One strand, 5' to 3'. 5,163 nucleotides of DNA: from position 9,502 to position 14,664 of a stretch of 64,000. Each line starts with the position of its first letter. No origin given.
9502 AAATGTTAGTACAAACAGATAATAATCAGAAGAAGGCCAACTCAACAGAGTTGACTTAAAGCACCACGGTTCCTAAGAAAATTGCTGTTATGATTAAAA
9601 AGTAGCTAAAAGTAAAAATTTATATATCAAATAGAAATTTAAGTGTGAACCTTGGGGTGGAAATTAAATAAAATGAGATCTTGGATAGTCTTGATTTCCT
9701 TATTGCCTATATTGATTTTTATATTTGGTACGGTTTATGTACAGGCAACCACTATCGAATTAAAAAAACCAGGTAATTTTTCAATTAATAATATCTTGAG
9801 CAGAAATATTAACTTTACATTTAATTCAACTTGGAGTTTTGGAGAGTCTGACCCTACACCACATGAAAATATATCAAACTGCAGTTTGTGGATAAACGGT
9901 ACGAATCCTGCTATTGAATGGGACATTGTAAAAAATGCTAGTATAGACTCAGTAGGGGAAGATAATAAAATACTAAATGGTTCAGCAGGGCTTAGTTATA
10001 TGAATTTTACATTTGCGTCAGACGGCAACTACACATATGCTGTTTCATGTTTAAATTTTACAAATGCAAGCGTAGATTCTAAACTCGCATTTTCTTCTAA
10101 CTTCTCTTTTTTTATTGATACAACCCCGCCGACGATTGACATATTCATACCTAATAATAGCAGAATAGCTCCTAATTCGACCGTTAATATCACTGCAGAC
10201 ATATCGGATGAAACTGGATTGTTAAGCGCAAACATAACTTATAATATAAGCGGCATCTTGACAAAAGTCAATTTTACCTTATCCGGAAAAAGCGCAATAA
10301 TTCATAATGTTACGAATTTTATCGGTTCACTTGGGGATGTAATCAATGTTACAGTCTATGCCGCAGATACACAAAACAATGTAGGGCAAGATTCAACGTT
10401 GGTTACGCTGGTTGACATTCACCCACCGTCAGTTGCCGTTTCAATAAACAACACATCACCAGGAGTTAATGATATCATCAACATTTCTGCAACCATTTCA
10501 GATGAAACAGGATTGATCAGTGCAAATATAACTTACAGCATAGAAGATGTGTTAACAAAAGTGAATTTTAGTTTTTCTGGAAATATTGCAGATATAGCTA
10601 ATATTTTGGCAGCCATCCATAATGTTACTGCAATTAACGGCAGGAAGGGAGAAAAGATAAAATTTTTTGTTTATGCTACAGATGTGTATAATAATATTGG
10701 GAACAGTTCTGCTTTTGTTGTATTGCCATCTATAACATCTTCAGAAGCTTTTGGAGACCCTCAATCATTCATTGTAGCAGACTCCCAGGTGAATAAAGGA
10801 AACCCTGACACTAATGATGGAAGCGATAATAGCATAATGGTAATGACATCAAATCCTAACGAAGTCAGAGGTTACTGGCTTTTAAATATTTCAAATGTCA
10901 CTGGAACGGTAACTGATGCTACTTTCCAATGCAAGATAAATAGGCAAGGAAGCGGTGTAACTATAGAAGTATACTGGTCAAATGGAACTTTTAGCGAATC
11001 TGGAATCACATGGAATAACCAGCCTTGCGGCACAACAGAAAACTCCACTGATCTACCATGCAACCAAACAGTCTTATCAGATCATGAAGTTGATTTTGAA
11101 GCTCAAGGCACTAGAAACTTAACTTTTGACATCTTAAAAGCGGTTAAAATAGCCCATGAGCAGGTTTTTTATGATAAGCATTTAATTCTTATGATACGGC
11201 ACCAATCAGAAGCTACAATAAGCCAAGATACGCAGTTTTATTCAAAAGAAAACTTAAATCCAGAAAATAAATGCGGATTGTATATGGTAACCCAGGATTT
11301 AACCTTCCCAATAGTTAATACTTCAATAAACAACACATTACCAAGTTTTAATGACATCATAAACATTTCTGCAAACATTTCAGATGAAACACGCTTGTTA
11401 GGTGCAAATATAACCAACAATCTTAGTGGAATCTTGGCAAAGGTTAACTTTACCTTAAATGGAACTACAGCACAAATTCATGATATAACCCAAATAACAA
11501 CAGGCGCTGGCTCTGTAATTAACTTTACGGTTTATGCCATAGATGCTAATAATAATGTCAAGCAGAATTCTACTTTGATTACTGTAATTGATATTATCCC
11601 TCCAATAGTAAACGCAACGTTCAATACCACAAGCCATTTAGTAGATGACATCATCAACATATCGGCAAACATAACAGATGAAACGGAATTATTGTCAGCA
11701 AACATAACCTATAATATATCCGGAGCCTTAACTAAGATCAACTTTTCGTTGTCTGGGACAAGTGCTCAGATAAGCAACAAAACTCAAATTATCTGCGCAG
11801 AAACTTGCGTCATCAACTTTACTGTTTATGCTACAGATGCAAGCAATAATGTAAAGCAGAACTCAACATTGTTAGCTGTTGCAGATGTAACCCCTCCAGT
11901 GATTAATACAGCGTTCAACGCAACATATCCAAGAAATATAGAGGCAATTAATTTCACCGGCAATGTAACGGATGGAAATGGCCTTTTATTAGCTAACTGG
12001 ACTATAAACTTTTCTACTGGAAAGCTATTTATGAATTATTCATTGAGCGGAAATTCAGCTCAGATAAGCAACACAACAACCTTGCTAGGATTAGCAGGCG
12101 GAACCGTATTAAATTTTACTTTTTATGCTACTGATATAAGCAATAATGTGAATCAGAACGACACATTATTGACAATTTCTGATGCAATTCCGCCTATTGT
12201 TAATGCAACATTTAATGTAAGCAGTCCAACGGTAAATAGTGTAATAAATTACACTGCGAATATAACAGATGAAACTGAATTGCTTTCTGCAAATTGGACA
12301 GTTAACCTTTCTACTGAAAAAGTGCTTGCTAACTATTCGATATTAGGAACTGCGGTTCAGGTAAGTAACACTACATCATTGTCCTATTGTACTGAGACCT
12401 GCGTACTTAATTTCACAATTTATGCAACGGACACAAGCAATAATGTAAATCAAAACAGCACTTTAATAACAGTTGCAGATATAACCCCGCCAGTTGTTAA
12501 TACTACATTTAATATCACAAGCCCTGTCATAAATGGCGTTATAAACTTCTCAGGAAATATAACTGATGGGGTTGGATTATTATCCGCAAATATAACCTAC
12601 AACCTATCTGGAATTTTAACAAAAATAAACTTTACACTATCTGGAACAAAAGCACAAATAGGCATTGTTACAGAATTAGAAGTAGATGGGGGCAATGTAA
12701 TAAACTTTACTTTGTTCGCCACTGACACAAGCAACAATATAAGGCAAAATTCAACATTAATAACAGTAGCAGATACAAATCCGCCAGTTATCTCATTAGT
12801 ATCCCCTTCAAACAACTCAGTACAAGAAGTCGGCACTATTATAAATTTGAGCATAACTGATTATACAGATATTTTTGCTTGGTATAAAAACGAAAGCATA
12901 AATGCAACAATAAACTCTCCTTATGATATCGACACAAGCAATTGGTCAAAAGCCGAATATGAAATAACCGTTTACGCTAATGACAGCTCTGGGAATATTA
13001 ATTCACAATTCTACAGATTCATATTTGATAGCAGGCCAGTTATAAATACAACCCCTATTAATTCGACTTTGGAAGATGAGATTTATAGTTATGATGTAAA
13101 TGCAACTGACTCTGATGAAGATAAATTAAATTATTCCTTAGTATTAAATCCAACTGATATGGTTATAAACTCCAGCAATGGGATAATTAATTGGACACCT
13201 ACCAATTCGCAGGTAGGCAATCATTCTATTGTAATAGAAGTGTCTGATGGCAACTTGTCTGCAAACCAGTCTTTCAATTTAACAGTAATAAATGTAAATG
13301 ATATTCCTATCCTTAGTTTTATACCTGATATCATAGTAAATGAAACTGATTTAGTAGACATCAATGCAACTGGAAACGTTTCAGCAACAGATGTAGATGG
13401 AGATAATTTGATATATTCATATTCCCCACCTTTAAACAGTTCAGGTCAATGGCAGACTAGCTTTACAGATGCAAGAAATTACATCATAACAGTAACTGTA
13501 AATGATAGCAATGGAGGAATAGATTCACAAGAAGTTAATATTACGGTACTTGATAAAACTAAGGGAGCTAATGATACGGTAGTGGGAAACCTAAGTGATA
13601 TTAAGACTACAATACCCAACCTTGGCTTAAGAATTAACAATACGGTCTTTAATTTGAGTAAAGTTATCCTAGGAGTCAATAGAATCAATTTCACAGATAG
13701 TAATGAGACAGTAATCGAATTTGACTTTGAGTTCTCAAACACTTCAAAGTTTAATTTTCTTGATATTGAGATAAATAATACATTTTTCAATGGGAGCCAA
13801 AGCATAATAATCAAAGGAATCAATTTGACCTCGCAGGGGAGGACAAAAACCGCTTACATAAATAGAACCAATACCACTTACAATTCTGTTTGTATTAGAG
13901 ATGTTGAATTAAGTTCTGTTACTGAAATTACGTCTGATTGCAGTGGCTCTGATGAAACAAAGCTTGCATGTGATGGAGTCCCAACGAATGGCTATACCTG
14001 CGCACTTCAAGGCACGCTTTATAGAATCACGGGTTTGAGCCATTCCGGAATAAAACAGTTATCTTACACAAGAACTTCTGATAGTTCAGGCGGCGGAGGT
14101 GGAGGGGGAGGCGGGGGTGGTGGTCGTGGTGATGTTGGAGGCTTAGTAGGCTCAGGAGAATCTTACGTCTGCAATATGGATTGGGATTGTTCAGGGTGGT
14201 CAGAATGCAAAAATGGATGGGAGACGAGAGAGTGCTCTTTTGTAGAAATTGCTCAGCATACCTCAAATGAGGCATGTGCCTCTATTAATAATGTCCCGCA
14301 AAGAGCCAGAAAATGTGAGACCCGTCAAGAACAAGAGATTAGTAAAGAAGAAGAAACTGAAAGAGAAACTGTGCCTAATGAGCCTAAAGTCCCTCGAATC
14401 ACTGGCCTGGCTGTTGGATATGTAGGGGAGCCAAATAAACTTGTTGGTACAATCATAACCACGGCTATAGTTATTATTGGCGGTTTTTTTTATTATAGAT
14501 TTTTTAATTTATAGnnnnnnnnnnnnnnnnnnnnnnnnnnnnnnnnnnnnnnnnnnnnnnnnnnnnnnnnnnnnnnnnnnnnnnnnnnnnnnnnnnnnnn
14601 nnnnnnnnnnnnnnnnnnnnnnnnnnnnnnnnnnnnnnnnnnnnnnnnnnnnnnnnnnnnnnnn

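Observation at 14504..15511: GT9 heptosyltransferase-like gene overlapping the 3' end of the giant surface-protein gene: possible protein heptosylation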

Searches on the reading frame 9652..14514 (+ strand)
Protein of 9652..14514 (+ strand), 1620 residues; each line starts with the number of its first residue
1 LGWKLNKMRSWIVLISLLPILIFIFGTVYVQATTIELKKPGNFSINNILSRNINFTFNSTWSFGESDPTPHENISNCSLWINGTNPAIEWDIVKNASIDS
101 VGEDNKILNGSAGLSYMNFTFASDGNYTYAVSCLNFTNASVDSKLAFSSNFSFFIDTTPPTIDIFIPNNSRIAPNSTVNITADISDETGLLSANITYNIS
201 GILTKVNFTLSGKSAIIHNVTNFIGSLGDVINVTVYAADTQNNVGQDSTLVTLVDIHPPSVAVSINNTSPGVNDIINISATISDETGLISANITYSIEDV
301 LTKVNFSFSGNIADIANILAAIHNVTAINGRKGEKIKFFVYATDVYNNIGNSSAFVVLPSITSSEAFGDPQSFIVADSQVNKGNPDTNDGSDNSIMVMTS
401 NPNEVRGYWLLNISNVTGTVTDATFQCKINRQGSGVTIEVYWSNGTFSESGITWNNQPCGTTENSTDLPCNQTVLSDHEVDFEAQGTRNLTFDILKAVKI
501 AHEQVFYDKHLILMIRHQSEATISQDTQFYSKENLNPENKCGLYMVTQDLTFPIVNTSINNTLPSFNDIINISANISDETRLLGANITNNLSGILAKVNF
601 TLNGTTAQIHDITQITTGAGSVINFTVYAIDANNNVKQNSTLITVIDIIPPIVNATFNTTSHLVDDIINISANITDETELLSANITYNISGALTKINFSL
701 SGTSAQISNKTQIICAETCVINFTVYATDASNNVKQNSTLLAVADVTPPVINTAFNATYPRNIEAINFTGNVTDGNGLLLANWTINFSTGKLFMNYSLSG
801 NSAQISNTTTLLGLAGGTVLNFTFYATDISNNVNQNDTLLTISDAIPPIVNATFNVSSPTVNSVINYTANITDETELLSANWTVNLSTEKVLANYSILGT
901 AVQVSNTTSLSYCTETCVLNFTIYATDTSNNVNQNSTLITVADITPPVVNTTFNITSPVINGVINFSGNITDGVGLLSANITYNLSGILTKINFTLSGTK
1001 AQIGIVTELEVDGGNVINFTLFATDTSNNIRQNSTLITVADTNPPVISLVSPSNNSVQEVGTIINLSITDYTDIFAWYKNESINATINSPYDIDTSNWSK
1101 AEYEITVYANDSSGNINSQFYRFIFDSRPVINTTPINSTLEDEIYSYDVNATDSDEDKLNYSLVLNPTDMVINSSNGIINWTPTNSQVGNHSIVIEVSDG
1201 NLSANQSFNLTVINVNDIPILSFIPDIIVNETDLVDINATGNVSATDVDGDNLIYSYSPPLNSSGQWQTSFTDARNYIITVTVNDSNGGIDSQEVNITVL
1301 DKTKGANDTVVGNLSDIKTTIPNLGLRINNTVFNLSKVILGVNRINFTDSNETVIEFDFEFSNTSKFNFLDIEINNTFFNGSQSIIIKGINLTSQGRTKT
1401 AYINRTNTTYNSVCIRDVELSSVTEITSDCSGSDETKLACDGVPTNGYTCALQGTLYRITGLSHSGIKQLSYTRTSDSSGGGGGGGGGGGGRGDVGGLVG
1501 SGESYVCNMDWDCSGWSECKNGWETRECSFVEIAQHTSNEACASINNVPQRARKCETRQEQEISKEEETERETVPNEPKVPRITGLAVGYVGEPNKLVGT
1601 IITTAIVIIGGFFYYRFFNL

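Call 3: search_protein_families(library=pfam, proteins=[window:9652-14514:+], max_evalue=0.01)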
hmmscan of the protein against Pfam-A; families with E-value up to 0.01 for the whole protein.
window:9652-14514:+ (1620 aa): 2 families
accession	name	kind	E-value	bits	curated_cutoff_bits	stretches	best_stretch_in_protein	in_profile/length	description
PF05345.18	He_PIG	-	1.7e-09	38.4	24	1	1129-1212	2-95/96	Putative Ig domain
PF17963.7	Big_9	-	2e-07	32.3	23.6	2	1128-1210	3-88/89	Bacterial Ig domain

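Call 4: search_protein_families(library=ncbifam, proteins=[window:9652-14514:+], max_evalue=0.01)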
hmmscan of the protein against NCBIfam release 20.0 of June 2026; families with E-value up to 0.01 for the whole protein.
window:9652-14514:+ (1620 aa): 0 families

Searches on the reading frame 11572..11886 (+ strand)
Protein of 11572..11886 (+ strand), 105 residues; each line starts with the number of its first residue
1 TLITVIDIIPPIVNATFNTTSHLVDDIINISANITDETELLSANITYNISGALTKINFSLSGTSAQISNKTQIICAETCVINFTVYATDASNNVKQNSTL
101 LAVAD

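Call 81: predict_structure(alignment_id=A2)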
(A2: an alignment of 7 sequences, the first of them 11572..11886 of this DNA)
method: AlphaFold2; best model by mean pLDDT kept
length: 105 residues; sequences in the alignment: 7
mean_pLDDT: 86.4   pTM: 0.76
mean pLDDT of the five models: 86.4, 83.4, 81.0, 80.2, 80.0
residues with pLDDT >= 90: 52; 70-90: 46; 50-70: 6; < 50: 1
segments of 3 or more residues with pLDDT < 50: none
pLDDT, mean of each block of 10 residues (from residue 1): 69 84 83 94 88 88 93 83 92 92 81
secondary structure, 60 per line:
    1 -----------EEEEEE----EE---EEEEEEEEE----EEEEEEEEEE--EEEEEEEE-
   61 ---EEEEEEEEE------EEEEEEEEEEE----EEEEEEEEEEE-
elements in order: E12-17 E27-35 E40-49 E52-59 E64-72 E79-89 E94-104

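Call 83: fold_search(model_id=the predicted structure, library=pdb)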
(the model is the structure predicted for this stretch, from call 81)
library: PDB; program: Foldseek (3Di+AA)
matches with E <= 10: 1969; with E <= 0.001: 30
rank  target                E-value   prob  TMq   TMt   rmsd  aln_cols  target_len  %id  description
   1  2xwx_A                6.4e-05  1.00  0.70  0.22   2.6       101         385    9  Vibrio cholerae colonization factor GbpA crystal structure (released 2011-11-16)
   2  5cl2_B                9.2e-05  1.00  0.63  0.30   6.9       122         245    6  Crystal structure of Spo0M, sporulation control protein, from Bacillus subtilis. (released 2015-12-16)
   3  5cl2_A                1.4e-04  1.00  0.61  0.29   7.0       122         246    5  Crystal structure of Spo0M, sporulation control protein, from Bacillus subtilis. (released 2015-12-16)
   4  5m5p_A                1.5e-04  1.00  0.62  0.05   3.7       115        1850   12  S. cerevisiae spliceosomal helicase Brr2 (271-end) in complex with the Jab/MPN domain of S. cerevisiae Prp8 (released 2016-12-07)
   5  8cka_B                2.3e-04  1.00  0.75  0.21   3.6       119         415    9  Deinococcus radidurans HPI S-layer (released 2023-04-19)
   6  2p9r_B                2.4e-04  1.00  0.57  0.60   4.0       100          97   14  Human alpha2-macroglogulin is composed of multiple domains, as predicted by homology with complement component C3 (released 2007-08-21)
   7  5axg_A                2.8e-04  1.00  0.70  0.14   3.0       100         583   13  Crystal structure of thermophilic dextranase from Thermoanaerobacter pseudethanolicus (released 2015-11-11)
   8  5m52_A                3.5e-04  1.00  0.63  0.05   3.8       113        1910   10  Crystal structure of yeast Brr2 full-lenght in complex with Prp8 Jab1 domain (released 2016-12-07)
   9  5m5p_C                3.9e-04  1.00  0.62  0.05   3.8       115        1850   13  S. cerevisiae spliceosomal helicase Brr2 (271-end) in complex with the Jab/MPN domain of S. cerevisiae Prp8 (released 2016-12-07)
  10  2p9r_A                3.9e-04  1.00  0.50  0.51   4.7       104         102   14  Human alpha2-macroglogulin is composed of multiple domains, as predicted by homology with complement component C3 (released 2007-08-21)
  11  2kl6_MODEL_1_A        4.1e-04  1.00  0.53  0.52   4.7       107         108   11  Solution NMR structure of the CARDB domain of PF1109 from Pyrococcus furiosus. Northeast Structural Genomics C (released 2009-08-25)
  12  4aqo                  4.3e-04  1.00  0.57  0.67   4.4       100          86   17  CRYSTAL STRUCTURE OF THE CALCIUM BOUND PKD-like DOMAIN OF COLLAGENASE G FROM CLOSTRIDIUM HISTOLYTICUM AT 0.99 ANGSTROM R (released 2013-06-05)
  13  3u48_A                5.1e-04  1.00  0.49  0.10   6.4       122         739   10  From soil to structure: a novel dimeric family 3-beta-glucosidase isolated from compost using metagenomic analysis (released 2013-04-10)
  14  5axh_B                5.3e-04  1.00  0.67  0.14   3.3        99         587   15  Crystal structure of thermophilic dextranase from Thermoanaerobacter pseudethanolicus, D312G mutant in complex with is (released 2015-11-11)
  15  3u48_B                5.3e-04  1.00  0.55  0.10   6.0       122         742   11  From soil to structure: a novel dimeric family 3-beta-glucosidase isolated from compost using metagenomic analysis (released 2013-04-10)
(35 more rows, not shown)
